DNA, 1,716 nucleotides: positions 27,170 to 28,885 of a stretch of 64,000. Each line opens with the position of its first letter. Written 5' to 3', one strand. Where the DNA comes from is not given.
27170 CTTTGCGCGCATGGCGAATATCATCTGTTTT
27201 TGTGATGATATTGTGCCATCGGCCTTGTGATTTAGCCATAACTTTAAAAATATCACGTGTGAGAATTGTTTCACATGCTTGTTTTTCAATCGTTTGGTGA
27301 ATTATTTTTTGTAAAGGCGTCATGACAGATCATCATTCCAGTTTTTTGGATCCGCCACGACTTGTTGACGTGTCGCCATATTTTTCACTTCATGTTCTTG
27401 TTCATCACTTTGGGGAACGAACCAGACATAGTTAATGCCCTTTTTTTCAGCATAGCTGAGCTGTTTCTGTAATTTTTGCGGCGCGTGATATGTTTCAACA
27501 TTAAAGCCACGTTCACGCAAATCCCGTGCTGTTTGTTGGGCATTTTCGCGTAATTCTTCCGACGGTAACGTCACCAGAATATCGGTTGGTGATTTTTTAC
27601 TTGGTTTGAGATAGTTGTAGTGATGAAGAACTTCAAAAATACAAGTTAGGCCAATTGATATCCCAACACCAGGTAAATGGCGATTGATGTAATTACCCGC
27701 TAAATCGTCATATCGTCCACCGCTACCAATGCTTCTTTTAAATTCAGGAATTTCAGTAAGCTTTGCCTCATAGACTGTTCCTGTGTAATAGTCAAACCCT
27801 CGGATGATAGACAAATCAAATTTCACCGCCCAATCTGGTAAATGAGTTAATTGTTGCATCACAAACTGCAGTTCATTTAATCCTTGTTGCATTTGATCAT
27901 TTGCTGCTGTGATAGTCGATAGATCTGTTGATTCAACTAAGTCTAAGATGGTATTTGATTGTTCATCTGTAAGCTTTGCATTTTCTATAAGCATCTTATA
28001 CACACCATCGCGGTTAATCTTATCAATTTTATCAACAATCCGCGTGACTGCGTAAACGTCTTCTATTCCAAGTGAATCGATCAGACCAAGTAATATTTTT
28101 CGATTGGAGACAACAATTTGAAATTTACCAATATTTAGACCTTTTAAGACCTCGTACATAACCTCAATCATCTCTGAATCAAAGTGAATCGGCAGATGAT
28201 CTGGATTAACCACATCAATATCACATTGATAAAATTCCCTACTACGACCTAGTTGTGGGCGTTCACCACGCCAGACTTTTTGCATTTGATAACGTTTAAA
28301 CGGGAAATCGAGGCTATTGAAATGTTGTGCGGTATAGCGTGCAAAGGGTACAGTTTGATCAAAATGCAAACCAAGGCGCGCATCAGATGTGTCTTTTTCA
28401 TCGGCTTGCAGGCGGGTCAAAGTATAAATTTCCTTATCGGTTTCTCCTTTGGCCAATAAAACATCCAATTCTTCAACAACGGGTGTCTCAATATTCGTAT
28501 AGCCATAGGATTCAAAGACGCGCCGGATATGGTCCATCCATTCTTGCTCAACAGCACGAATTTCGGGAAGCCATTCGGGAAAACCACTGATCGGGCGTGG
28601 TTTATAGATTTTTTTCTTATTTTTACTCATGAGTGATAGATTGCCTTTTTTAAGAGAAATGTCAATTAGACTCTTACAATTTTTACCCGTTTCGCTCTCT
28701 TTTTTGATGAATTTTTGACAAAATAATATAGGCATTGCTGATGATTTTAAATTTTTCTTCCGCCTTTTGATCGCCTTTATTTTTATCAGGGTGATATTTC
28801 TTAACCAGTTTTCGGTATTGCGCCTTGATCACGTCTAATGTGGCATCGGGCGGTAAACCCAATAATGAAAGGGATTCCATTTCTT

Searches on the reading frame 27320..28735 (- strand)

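Call 69: search_protein_families(library=ncbifam, proteins=[window:27320-28735:-], max_evalue=1e-10)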
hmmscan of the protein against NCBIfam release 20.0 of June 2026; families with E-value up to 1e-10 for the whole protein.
window:27320-28735:- (471 aa): 15 families
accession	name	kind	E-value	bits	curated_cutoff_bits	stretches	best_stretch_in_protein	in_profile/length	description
TIGR00442.1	hisS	equivalog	4.1e-107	358.7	286.75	1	48-459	2-402/406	histidine--tRNA ligase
NF009085.0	PRK12420.1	equivalog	2.7e-67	228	540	1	49-457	7-413/426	histidine--tRNA ligase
TIGR00443.1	hisZ_biosyn_reg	equivalog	4.7e-46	157.3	271.65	1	56-370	4-312/314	ATP phosphoribosyltransferase regulatory subunit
NF008940.0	PRK12292.2-3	equivalog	1.4e-41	142.6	450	1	47-448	4-399/404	ATP phosphoribosyltransferase regulatory subunit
NF008942.0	PRK12292.2-5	equivalog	1.3e-38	132.7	643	1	50-455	13-410/434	ATP phosphoribosyltransferase regulatory subunit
NF008941.0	PRK12292.2-4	equivalog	4e-33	114.9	447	1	51-436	12-383/393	ATP phosphoribosyltransferase regulatory subunit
NF008936.0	PRK12292.1-3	equivalog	3.6e-29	101.8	492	1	67-446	26-397/406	ATP phosphoribosyltransferase regulatory subunit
NF008945.0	PRK12292.3-3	equivalog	5.1e-22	78.5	409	1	56-438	10-356/368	ATP phosphoribosyltransferase regulatory subunit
NF009086.0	PRK12421.1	equivalog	6.6e-22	78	318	1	60-422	20-367/389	ATP phosphoribosyltransferase regulatory subunit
NF008935.0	PRK12292.1-1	equivalog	1.2e-21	77.1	350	1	68-413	26-350/382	ATP phosphoribosyltransferase regulatory subunit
NF008938.0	PRK12292.1-6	equivalog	7.8e-20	71.1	833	1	59-435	19-385/420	ATP phosphoribosyltransferase regulatory subunit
NF008937.0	PRK12292.1-4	equivalog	9.3e-17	60.9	693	1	68-366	29-321/395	ATP phosphoribosyltransferase regulatory subunit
NF008953.0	PRK12295.1-6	equivalog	8e-16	57.9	384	0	62-252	11-187/384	ATP phosphoribosyltransferase regulatory subunit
NF008939.0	PRK12292.2-1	equivalog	1.7e-15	56.7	335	1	62-424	19-373/391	ATP phosphoribosyltransferase regulatory subunit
NF008943.0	PRK12292.3-1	equivalog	4.1e-12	45.9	690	1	57-372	31-332/403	ATP phosphoribosyltransferase regulatory subunit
